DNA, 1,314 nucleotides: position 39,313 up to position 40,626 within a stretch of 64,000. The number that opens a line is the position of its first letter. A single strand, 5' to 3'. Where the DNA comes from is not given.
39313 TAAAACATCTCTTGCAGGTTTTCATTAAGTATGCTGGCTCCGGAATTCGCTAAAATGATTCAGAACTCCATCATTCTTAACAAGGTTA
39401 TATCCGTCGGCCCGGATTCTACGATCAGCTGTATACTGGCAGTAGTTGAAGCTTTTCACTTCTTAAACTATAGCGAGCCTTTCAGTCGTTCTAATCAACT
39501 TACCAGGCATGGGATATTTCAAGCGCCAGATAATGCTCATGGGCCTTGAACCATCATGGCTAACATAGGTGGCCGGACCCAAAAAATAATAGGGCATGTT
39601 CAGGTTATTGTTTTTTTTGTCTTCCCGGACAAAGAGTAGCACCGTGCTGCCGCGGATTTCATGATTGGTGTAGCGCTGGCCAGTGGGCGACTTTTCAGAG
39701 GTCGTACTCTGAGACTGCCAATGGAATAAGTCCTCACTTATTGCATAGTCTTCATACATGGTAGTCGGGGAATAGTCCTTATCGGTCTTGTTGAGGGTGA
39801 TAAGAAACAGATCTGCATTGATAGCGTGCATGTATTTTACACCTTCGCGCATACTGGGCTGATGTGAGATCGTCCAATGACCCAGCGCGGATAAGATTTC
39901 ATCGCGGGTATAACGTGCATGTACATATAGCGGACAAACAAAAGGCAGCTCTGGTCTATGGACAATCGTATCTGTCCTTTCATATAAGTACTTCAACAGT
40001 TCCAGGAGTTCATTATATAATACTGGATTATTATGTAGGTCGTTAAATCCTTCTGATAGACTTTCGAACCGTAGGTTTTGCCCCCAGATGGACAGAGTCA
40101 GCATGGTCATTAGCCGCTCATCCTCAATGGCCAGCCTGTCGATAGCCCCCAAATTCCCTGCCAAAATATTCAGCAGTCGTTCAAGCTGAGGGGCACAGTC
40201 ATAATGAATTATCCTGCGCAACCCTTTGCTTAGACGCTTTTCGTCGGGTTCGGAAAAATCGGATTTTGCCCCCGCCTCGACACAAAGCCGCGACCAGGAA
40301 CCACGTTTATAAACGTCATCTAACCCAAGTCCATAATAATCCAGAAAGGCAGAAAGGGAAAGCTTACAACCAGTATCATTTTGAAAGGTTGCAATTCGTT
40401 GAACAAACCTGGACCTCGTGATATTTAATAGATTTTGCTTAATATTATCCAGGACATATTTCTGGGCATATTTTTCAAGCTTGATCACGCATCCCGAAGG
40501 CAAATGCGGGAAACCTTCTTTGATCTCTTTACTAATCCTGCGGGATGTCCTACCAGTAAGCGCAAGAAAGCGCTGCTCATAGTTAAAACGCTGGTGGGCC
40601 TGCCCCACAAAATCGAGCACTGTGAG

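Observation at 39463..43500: Operon of DUF3024, a gutted C5-methyltransferase, and a SauUSI-architecture PLD nuclease/helicase/DUF3427 enzyme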

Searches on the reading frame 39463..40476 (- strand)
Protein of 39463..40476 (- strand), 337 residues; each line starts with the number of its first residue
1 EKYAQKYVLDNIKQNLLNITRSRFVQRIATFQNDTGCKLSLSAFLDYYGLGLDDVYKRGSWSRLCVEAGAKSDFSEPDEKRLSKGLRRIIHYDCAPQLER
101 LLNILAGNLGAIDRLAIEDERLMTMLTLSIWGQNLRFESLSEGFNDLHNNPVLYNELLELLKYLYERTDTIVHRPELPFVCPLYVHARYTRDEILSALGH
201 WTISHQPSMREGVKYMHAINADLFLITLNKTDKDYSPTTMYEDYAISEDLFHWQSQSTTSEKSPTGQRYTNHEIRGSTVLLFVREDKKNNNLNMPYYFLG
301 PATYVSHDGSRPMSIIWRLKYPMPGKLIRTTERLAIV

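Call 38: search_solved_structures(query=window:39463-40476:-, max_evalue=1, show_alignments=2)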
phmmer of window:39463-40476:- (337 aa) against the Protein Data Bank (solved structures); distinct sequences matched with E-value up to 1: 1.
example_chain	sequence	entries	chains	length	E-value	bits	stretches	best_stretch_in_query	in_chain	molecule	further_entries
7clg_A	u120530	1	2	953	4.4e-06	29.4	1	134-306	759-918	Putative helicase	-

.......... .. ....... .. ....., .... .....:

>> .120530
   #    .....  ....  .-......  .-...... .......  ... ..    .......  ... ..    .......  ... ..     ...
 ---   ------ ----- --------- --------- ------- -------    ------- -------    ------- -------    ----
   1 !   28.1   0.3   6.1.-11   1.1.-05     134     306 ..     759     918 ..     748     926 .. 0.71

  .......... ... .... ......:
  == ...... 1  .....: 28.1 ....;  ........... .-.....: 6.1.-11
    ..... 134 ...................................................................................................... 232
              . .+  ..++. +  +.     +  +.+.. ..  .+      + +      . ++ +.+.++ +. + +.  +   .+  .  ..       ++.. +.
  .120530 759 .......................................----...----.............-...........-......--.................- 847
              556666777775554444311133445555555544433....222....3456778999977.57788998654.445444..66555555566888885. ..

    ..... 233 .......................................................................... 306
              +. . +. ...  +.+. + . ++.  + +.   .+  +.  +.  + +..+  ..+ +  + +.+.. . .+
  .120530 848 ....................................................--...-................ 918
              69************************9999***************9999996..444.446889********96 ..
